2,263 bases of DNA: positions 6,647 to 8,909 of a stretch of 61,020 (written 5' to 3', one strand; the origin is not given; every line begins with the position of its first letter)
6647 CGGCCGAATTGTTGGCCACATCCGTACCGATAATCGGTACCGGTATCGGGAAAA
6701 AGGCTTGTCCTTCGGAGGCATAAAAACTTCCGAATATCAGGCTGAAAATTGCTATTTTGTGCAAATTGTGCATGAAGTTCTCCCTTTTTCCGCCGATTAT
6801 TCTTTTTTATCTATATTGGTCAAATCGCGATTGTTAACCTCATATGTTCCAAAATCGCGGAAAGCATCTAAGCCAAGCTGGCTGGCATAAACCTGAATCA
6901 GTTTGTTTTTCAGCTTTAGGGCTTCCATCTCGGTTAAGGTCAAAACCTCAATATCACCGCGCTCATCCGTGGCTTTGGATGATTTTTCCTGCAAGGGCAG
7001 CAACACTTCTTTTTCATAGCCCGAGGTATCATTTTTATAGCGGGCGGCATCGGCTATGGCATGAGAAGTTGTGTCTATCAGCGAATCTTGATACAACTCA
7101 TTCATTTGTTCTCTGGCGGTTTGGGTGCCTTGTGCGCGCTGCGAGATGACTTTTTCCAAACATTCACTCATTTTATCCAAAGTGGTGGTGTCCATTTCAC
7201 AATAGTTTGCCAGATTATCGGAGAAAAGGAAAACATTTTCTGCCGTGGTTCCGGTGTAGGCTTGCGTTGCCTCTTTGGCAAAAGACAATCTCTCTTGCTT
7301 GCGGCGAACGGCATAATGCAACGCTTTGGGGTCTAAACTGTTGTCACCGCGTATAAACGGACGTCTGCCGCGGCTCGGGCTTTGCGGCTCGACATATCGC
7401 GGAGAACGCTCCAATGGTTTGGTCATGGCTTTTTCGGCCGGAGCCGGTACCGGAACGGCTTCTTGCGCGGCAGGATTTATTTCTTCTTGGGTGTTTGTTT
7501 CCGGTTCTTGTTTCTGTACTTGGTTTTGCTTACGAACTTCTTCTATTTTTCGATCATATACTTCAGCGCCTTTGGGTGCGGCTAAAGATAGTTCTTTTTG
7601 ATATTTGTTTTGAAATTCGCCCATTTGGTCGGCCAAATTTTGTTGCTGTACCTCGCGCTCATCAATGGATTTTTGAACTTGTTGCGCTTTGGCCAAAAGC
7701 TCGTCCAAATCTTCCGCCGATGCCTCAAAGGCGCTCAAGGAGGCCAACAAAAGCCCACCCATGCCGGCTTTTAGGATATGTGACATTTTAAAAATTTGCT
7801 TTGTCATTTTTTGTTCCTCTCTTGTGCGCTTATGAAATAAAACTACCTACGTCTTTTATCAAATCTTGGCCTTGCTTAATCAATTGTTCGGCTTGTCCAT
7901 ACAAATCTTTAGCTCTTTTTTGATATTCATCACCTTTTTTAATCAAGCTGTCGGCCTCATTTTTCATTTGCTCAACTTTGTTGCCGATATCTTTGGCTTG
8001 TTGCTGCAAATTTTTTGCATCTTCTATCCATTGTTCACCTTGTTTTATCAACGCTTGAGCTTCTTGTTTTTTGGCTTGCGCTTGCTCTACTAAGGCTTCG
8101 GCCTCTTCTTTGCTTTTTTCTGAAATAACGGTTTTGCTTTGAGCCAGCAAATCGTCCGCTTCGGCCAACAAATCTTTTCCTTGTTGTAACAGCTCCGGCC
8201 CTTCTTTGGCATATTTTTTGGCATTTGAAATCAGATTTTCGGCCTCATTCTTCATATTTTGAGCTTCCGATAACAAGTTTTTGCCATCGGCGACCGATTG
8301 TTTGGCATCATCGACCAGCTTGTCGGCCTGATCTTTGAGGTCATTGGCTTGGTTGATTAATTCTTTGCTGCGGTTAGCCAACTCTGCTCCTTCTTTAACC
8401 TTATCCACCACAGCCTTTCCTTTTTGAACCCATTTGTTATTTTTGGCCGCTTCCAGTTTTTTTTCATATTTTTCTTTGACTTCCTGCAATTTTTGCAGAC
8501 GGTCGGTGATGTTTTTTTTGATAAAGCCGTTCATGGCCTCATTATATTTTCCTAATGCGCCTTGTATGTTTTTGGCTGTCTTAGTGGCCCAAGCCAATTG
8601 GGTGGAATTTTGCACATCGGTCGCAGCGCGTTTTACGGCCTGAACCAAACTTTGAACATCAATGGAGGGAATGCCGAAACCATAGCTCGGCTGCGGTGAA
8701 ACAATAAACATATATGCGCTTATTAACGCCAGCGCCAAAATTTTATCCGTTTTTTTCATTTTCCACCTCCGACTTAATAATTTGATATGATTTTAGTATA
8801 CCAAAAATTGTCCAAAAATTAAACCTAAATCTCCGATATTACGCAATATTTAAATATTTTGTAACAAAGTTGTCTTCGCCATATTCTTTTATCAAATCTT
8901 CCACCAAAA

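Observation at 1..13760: VirB-type T4SS operon in which the VirB5-VirB7 interval is replaced by six secreted coiled-coil proteins and no VirB6 is visible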

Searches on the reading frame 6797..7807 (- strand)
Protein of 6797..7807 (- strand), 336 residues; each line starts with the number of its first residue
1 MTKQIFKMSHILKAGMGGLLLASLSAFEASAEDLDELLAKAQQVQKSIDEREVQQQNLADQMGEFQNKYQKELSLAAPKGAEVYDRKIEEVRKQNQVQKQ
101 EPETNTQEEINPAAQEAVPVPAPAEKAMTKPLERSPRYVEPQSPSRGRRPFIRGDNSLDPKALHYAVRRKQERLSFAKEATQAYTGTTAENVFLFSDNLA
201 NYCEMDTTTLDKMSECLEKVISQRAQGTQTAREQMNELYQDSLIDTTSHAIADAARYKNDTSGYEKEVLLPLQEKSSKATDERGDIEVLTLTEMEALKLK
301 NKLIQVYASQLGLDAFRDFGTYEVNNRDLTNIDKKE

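Call 3: search_protein_families(library=pfam, proteins=[window:6797-7807:-], max_evalue=1)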
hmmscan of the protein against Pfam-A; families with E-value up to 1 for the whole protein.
window:6797-7807:- (336 aa): 2 families
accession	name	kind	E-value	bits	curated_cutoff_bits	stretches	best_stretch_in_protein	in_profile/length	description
PF05989.17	Chordopox_A35R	-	0.22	11.8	27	1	290-334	5-49/174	Chordopoxvirus A35R protein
PF17234.7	MPM1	-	0.75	10.5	25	1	38-116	40-119/169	Mitochondrial peculiar membrane protein 1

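Call 7: search_protein_families(library=ncbifam, proteins=[window:6797-7807:-], max_evalue=0.1)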
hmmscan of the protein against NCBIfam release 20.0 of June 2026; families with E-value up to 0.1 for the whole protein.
window:6797-7807:- (336 aa): 2 families
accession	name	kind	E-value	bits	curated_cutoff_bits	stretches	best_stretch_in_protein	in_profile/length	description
NF046048.1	NlpC_P60_DIP1281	equivalog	0.056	12.2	517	1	22-265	196-422/587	DIP1281 family NlpC/P60 protein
TIGR01340.1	aconitase_mito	equivalog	0.056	11.7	825.35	1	65-115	481-531/745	aconitate hydratase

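Call 34: search_solved_structures(query=A3, max_evalue=1)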
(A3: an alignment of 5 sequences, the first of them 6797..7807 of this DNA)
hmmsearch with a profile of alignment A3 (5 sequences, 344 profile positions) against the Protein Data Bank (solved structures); distinct sequences matched with E-value up to 1: 3.
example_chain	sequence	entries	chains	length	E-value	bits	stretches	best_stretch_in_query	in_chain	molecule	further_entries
6clz_B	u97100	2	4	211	0.056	16.1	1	28-117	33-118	Apolipoprotein A-I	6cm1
3tbi_B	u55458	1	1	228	0.44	13.1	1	7-75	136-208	DNA-directed RNA polymerase subunit beta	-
3r2p_A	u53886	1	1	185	0.72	12.4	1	43-117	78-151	Apolipoprotein A-I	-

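Call 71: search_protein_representatives(protein=window:6797-7807:-)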
Query: 336 residues. Proteins with E-value up to 0.001 (for the whole library): 57; up to 1e-10: 20; up to 1e-30: 9. The best 57 are listed.
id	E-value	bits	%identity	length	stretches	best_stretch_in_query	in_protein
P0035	7.4e-113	393.2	61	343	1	10-335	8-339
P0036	4.4e-81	288.9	47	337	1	10-334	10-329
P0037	3.3e-75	269.6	51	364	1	8-334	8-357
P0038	8.6e-72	258.4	47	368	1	11-332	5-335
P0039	1.2e-68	248.0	47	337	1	7-334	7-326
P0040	1.3e-45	172.4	53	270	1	189-334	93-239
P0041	4.6e-42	160.8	35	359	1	29-334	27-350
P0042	2.2e-37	145.4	40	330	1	121-335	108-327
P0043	1.0e-35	140.0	37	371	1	125-335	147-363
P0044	1.0e-29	120.2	36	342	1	22-335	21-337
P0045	6.8e-27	111.0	30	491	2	185-328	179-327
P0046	5.2e-24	101.5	29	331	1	32-335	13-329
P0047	2.2e-22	96.2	37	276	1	182-334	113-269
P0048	3.1e-16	76.0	28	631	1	54-323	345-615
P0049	1.3e-15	73.9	65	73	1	272-334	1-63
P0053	9.8e-13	64.5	30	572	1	54-326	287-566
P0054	7.8e-11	58.3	25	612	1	152-324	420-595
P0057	3.1e-10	56.3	32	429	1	165-327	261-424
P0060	4.3e-09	52.5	25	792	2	97-319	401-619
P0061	5.3e-09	52.2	25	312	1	89-322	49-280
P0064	3.6e-08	49.5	31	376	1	151-326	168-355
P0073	5.8e-06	42.3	35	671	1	179-293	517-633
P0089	6.3e-04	35.6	28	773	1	161-316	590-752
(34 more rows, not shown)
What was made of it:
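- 6797..7807 (-): P2 (336 aa): an exported protein with an N-terminal helical hairpin, a disordered Pro-rich linker and a conserved C-terminal helical bundle with two conserved Cys. The C-terminal domain family has 57 representative clusters (call 71).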

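Call 72: search_protein_families(library=pfam, proteins=[P0045, P0048, P0053, P0054, P0057, P0060, P0061, P0064, P0073, P0089], max_evalue=0.01)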
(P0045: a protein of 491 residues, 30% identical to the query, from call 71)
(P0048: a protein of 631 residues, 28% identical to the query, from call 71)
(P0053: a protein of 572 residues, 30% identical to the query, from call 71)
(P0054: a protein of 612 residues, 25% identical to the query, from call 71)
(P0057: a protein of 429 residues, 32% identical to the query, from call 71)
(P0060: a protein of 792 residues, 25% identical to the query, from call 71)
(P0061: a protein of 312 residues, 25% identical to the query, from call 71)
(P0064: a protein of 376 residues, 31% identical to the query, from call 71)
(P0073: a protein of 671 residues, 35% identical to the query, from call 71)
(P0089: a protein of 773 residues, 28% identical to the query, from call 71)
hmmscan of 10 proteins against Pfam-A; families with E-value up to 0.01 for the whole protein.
P0045 (491 aa): 0 families

P0048 (631 aa): 1 family
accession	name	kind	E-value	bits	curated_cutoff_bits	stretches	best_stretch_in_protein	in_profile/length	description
PF13851.11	GAS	-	0.00041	20.2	32.3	1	42-142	22-123/200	Growth-arrest specific micro-tubule binding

P0053 (572 aa): 8 families
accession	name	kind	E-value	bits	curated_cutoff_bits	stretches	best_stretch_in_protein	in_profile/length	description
PF06785.16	UPF0242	-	3.7e-06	27.6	33.5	1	74-188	81-177/194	Uncharacterised protein family (UPF0242) N-terminus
PF02601.20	Exonuc_VII_L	-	0.00057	19.9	35.9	1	71-174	146-256/315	Exonuclease VII, large subunit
PF00038.26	Filament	-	0.00082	19.5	40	1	83-164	199-280/313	Intermediate filament protein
PF11839.13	Alanine_zipper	-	0.0012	19.6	23.1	1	141-188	2-49/69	Alanine-zipper, major outer membrane lipoprotein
PF02321.23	OEP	-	0.0012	19.2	22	1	26-164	35-176/187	Outer membrane efflux protein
PF03036.21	Perilipin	-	0.0032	17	33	1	80-195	270-383/403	Perilipin family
PF04012.17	PspA_IM30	-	0.0057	16.7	33.9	1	60-174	32-146/220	PspA/IM30 family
PF20933.2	HpHbR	-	0.0067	16.6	27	0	84-165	77-156/243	Haptoglobin-hemoglobin receptor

P0054 (612 aa): 1 family
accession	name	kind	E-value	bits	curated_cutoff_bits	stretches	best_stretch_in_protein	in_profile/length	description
PF21007.2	FBF1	-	0.00033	19.8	45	1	83-157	326-400/524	Fas-binding factor 1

P0057 (429 aa): 5 families
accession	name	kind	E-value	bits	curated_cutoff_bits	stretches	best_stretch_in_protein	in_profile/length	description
PF23067.1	MG280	-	2.6e-06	27.6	27.4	1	45-148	41-149/259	Uncharacterised protein MG280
PF13605.11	DUF4141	-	0.00054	19.7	30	1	15-40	7-32/53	Domain of unknown function (DUF4141)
PF07926.17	TPR_MLP1_2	-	0.0024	18.3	36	0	37-116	36-115/129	TPR/MLP1/MLP2-like protein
PF13863.11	DUF4200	-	0.0065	17.2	29.7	0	74-134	47-107/119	Domain of unknown function (DUF4200)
PF13851.11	GAS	-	0.0066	16.3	32.3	1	50-135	35-120/200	Growth-arrest specific micro-tubule binding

P0060 (792 aa): 0 families

P0061 (312 aa): 0 families

P0064 (376 aa): 0 families

P0073 (671 aa): 1 family
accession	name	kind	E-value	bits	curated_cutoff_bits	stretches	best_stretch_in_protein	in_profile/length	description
PF10368.14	YkyA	-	0.0028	17.8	28.8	1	77-178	38-140/186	Putative cell-wall binding lipoprotein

P0089 (773 aa): 7 families
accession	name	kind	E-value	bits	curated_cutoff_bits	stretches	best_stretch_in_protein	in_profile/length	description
PF07926.17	TPR_MLP1_2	-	0.00077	19.9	36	1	129-190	56-117/129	TPR/MLP1/MLP2-like protein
PF00038.26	Filament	-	0.0018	18.4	40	1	101-194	187-281/313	Intermediate filament protein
PF00261.25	Tropomyosin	-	0.0027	17.6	38.6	1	97-191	1-105/242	Tropomyosin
PF13851.11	GAS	-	0.0031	17.4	32.3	1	79-195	17-132/200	Growth-arrest specific micro-tubule binding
PF20492.3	ERM_helical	-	0.0032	18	40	0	86-190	14-118/120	Ezrin/radixin/moesin, alpha-helical domain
PF02601.20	Exonuc_VII_L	-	0.0045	16.9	35.9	1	88-190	162-264/315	Exonuclease VII, large subunit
PF11839.13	Alanine_zipper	-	0.0048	17.6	23.1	1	125-177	3-55/69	Alanine-zipper, major outer membrane lipoprotein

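Call 74: search_solved_structures(query=A8, max_evalue=1)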
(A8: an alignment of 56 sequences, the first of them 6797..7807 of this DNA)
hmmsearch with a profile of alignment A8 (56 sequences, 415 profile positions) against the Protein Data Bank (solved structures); distinct sequences matched with E-value up to 1: 51.
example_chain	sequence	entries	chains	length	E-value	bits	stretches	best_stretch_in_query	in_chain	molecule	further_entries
5uqz_A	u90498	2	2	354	0.0028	19.8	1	87-193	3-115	Glucan-binding protein C, GbpC | Glucan-binding protein C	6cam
9fqr_I4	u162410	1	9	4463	0.005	19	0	85-196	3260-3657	Dynein axonemal heavy chain 17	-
6em8_A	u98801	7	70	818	0.0061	18.7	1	78-145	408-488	ATP-dependent Clp protease ATP-binding subunit ClpC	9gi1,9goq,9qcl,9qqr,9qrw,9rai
4v8p_BV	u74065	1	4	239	0.0096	18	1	74-135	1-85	60S RIBOSOMAL PROTEIN L7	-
4tko_B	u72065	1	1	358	0.01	18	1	77-135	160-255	EmrA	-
9b7j_S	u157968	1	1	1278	0.011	17.8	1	82-222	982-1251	Dynactin subunit 1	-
9b7j_s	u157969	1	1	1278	0.011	17.8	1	82-222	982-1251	Dynactin subunit 1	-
7k58_C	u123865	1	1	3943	0.015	17.4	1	53-135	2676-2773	gamma heavy chain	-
7k5b_C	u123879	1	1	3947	0.015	17.4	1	53-135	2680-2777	gamma heavy chain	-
30dr_S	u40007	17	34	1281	0.021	16.9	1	82-193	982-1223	Dynactin subunit 1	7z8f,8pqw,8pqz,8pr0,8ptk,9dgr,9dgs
6znl_Z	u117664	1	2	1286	0.021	16.9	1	82-193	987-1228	Dynactin subunit 1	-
9e5c_7s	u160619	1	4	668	0.03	16.4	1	72-192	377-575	Outer dynein arm docking complex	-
4zry_B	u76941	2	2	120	0.037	16.1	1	71-134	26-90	Keratin, type II cytoskeletal 1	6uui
3rgc_A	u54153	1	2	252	0.039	16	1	42-170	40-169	Possible periplasmic protein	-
9e5c_6a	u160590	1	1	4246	0.049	15.7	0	57-135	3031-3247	Dynein heavy chain, putative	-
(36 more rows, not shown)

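Call 83: predict_structure(alignment_id=A8)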
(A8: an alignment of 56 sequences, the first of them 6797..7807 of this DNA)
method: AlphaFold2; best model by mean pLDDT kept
length: 336 residues; sequences in the alignment: 56
mean_pLDDT: 77.5   pTM: 0.47
mean pLDDT of the five models: 77.5, 76.6, 75.4, 74.9, 74.3
residues with pLDDT >= 90: 161; 70-90: 49; 50-70: 92; < 50: 34
segments of 3 or more residues with pLDDT < 50: 24-29, 104-110, 112-117, 146-152
pLDDT, mean of each block of 10 residues (from residue 1): 63 67 50 75 92 94 92 74 78 82 45 50 55 57 49 52 63 55 87 95 95 94 89 94 96 92 94 96 96 95 94 94 69 49
secondary structure, 60 per line:
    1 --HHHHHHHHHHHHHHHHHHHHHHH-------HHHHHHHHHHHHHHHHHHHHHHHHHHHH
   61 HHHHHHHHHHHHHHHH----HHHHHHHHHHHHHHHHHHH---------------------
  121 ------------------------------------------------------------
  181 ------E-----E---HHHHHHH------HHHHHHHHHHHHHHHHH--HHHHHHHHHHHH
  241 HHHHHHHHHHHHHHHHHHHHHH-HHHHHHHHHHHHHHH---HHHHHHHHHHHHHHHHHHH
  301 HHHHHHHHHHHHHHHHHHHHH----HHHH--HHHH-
elements in order: H3-25 H33-76 H81-99 H197-203 H210-226 H229-262 H264-278 H282-321 H326-329 H332-335
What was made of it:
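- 6797..7807 (-): AlphaFold mean pLDDT is 77, and above 90 for residues 190-320 (call 83).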

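Call 85: fold_search(model_id=the predicted structure, library=pdb)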
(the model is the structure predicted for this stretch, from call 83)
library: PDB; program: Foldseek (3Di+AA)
matches with E <= 10: 173; with E <= 0.001: 0
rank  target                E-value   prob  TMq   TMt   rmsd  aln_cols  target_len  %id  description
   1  5lg4_A                7.4e-01  0.57  0.23  0.37   8.3       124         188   10  Crystal structure of the Sec3/Sso2 complex at 2.9 angstrom resolution (released 2017-02-08)
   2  6r1j_D                9.9e-01  0.21  0.14  0.18  19.9       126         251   13  Structure of the soluble AhlC triple head mutant of the tripartite alpha-pore forming toxin, AHL, from Aeromonas hydro (released 2019-07-10)
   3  4zwt_H                1.1e+00  0.54  0.25  0.55   6.1       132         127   12  Crystal Structure of the Bacteriophage T4 recombination mediator protein UvsY, Lattice Type IV (released 2016-03-02)
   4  9qgy_G                1.2e+00  0.33  0.16  0.16   6.8       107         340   14  Structure of the YbjP lipoprotein bound to the MacAB-TolC tripartite efflux pump (released 2026-03-25)
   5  6h2e_P                1.3e+00  0.18  0.14  0.18  18.6       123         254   15  Structure of the soluble AhlC of the tripartite alpha-pore forming toxin, AHL, from Aeromonas hydrophila. (released 2019-07-10)
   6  6r1j_J                1.3e+00  0.18  0.14  0.17  19.7       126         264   13  Structure of the soluble AhlC triple head mutant of the tripartite alpha-pore forming toxin, AHL, from Aeromonas hydro (released 2019-07-10)
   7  9qmp                  1.3e+00  0.11  0.12  0.10  13.6       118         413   13  E.coli seryl-tRNA synthetase (released 2025-05-14)
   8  6r1m_B                1.3e+00  0.10  0.13  0.11  13.1       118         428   12  Crystal structure of E. coli seryl-tRNA synthetase complexed to seryl sulfamoyl adenosine (released 2020-01-22)
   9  4jeu_B                1.5e+00  0.18  0.14  0.19   8.7       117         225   14  Crystal Structure of Munc18a and Syntaxin1 with native N-terminus complex (released 2013-07-17)
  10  4zws_B                1.6e+00  0.21  0.19  0.42   8.7       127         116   15  Crystal Structure of the Bacteriophage T4 recombination mediator protein UvsY, Lattice Type III (released 2016-03-02)
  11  6z0c_A                1.6e+00  0.25  0.22  0.31   6.1       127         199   12  Structure of in silico modelled artificial Maquette-3 protein (released 2021-03-17)
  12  6h2d_Q                1.6e+00  0.16  0.18  0.28   9.8       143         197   15  Structure of the soluble AhlC of the tripartite alpha-pore forming toxin, AHL, from Aeromonas hydrophila. (released 2019-07-10)
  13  6z0c_C                1.7e+00  0.23  0.22  0.31   6.1       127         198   12  Structure of in silico modelled artificial Maquette-3 protein (released 2021-03-17)
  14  4zwt_M                2.1e+00  0.16  0.19  0.39   8.2       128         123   15  Crystal Structure of the Bacteriophage T4 recombination mediator protein UvsY, Lattice Type IV (released 2016-03-02)
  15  6r1m_A                2.1e+00  0.08  0.12  0.10  13.3       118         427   12  Crystal structure of E. coli seryl-tRNA synthetase complexed to seryl sulfamoyl adenosine (released 2020-01-22)
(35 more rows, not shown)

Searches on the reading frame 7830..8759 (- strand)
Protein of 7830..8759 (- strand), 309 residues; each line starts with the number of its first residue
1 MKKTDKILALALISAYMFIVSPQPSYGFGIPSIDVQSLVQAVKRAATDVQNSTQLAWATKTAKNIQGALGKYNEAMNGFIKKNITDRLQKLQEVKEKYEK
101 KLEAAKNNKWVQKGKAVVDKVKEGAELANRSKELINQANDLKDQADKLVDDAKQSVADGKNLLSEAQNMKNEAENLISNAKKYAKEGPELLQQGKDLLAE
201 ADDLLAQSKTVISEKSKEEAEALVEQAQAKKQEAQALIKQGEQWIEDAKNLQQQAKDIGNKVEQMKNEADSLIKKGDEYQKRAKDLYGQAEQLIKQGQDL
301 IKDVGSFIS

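Call 3: search_protein_families(library=pfam, proteins=[window:7830-8759:-], max_evalue=1)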
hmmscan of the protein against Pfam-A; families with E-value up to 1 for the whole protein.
window:7830-8759:- (309 aa): 15 families
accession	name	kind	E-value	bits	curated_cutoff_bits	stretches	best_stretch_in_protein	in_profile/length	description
PF04010.18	DUF357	-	0.00059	20.2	29.4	1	165-197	19-51/73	Protein of unknown function (DUF357)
PF06419.17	COG6_N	-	0.0014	19.2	27.4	1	236-299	23-86/114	Conserved oligomeric complex COG6, N-terminal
PF04136.21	COG3_N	-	0.013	15.8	27.9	1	224-286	3-65/147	Conserved oligomeric Golgi complex subunit 3, N-terminal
PF01297.22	ZnuA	-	0.014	15.3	29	1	58-110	108-162/263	Zinc-uptake complex component A periplasmic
PF12550.13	GCR1_C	-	0.015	16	23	1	90-135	26-72/80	Transcriptional activator of glycolytic enzymes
PF09712.15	PHA_synth_III_E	-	0.039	13.7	25.7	1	54-152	182-281/311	Poly(R)-hydroxyalkanoic acid synthase subunit (PHA_synth_III_E)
PF06103.16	DUF948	-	0.058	14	37.2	0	125-176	36-87/89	Bacterial protein of unknown function (DUF948)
PF08590.15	DUF1771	-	0.061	14.1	28.7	1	199-250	13-64/64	Domain of unknown function (DUF1771)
PF06008.19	Laminin_I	-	0.073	13.2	34.6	1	247-303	48-104/259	Laminin Domain I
PF00502.25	Phycobilisome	-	0.24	11.8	22.2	0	126-169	23-67/155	Phycobilisome protein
PF11887.13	Mce4_CUP1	-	0.25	11.3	32.6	1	234-289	49-104/222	Cholesterol uptake porter CUP1 of Mce4, putative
PF13524.12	Glyco_trans_1_2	-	0.3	11.5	25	1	200-258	84-142/144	Glycosyl transferase-like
PF10368.14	YkyA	-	0.6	10.3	28.8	0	213-300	45-134/186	Putative cell-wall binding lipoprotein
PF02403.27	Seryl_tRNA_N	-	0.8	10.4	28.2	0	163-211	45-93/108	Seryl-tRNA synthetase N-terminal domain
PF11155.13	DUF2935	-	0.91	10.5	24.4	0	127-194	25-95/121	Domain of unknown function (DUF2935)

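Call 7: search_protein_families(library=ncbifam, proteins=[window:7830-8759:-], max_evalue=0.1)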
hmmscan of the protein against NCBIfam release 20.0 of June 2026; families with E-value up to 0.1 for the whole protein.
window:7830-8759:- (309 aa): 4 families
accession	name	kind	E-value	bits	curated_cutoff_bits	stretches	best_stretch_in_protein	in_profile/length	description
NF010448.0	PRK13874.1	subfamily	0.0026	16.8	225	1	126-241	57-170/246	conjugal transfer protein TrbJ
NF041035.1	Rad50_Halo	equivalog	0.01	14.2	1000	0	81-202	257-394/883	DNA double-strand break repair ATPase Rad50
TIGR02168.1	SMC_prok_B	equivalog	0.045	11.5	567.35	1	61-293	296-530/1181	chromosome segregation protein SMC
NF041649.1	ceramidase_neut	equivalog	0.053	11.7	1200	1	165-265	202-303/636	neutral ceramidase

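Call 32: search_solved_structures(query=A2, max_evalue=1)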
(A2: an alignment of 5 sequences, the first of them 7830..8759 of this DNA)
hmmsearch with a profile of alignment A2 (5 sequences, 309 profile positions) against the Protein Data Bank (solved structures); distinct sequences matched with E-value up to 1: 41.
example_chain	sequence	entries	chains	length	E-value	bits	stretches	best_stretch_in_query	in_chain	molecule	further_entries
8w6e_A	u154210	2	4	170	7.1e-07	32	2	232-304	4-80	HBC599 in complex with wFAP1.1 | wFAP1.1 structure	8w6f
9cfs_A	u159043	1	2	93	2.4e-05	27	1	222-298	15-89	Long regulatory protein rop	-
8gl3_A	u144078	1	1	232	6.3e-05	25.6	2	113-269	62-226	pRLB-519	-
4tql_A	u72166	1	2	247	0.0016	21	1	109-305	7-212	Three helix bundle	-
9mmx_C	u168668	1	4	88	0.0017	20.9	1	132-206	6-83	M protein, serotype 6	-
8d06_A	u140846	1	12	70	0.0074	18.8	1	242-305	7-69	HALC3_104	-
4hb1_A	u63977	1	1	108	0.034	16.6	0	278-304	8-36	DHP1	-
8xo5_B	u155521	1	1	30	0.052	16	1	278-303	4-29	Measles virus fusion inhibitor MEK28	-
9dm3_A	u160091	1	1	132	0.058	15.9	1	155-242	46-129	naphthalenediimide binding protein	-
8xo4_B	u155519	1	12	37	0.058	15.9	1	274-303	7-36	Measles virus fusion inhibitor M1EK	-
3ogh_B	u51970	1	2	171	0.069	15.6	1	151-216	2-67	Protein yciE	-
6dkm_A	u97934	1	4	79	0.072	15.6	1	123-294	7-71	DHD131_A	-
1deb_A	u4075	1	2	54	0.072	15.5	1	132-175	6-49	ADENOMATOUS POLYPOSIS COLI PROTEIN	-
8xo6_B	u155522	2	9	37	0.072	15.5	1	280-303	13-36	Measles virus fusion inhibitor MEK35GE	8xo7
8xo8_B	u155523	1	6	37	0.075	15.5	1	281-303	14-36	Measles virus fusion inhibitor MEK35GT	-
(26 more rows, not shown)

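Call 43: find_homologous_proteins(query=window:7830-8759:-, max_evalue=0.001)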
Query window:7830-8759:- (309 aa): 2 proteins with E <= 0.001 among 4162 candidates.
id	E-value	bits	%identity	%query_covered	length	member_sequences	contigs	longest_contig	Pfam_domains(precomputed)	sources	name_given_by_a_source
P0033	1.1e-80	289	62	77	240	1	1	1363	-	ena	-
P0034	1.3e-71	260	52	86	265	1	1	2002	-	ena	-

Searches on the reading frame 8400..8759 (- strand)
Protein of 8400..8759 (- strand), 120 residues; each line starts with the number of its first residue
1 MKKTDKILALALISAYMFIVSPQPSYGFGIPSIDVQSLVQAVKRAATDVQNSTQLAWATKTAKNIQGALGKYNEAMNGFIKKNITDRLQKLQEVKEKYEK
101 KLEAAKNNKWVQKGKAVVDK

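Call 80: find_homologous_proteins(query=A9, max_evalue=0.01)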
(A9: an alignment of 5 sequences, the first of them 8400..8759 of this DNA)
Query A9 (5 sequences) (120 aa, profile of the alignment): 2 proteins with E <= 0.01 among 1600 candidates.
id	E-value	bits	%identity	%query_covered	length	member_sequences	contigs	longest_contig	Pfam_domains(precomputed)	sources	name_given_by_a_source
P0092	1.1e-54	201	73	100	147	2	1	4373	-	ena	-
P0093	8.5e-43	163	59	91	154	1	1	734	-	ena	-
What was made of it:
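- Tried and rejected: The full-length protein and the N-terminal profile each returned only two fragments (calls 43, 80), so no deep alignment or model of P1 was possible.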
